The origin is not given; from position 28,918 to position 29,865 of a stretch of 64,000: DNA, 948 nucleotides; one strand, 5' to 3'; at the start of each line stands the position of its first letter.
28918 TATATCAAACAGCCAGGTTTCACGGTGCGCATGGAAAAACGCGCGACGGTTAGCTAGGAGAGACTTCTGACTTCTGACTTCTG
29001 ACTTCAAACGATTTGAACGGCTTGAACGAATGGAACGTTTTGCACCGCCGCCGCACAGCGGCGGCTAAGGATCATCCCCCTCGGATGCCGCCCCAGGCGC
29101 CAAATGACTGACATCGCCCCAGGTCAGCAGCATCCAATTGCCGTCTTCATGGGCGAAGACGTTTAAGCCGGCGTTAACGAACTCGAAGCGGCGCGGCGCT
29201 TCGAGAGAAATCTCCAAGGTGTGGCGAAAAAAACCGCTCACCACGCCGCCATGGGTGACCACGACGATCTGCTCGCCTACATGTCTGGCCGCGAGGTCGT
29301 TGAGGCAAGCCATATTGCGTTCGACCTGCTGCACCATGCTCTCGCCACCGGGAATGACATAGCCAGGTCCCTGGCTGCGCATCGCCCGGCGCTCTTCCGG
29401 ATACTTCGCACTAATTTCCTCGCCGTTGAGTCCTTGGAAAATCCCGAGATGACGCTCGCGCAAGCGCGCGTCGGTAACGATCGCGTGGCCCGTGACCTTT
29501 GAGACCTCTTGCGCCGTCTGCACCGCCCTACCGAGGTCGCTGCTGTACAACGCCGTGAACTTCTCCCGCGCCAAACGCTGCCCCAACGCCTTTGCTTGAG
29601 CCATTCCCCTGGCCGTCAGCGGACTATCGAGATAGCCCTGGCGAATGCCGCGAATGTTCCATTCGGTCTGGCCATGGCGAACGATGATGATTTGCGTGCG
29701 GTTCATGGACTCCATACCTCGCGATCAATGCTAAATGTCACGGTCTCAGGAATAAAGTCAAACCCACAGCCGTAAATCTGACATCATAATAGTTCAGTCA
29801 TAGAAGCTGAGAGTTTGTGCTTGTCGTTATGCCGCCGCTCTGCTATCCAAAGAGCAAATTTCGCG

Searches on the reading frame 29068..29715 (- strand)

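Call 62: search_protein_families(library=pfam, proteins=[window:29068-29715:-])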
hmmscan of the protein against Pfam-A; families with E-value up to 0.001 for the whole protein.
window:29068-29715:- (216 aa): 1 family
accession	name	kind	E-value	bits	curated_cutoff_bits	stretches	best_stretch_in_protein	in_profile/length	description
PF00300.27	His_Phos_1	-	2.4e-61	207.2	21.7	1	9-201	1-193/194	Histidine phosphatase superfamily (branch 1)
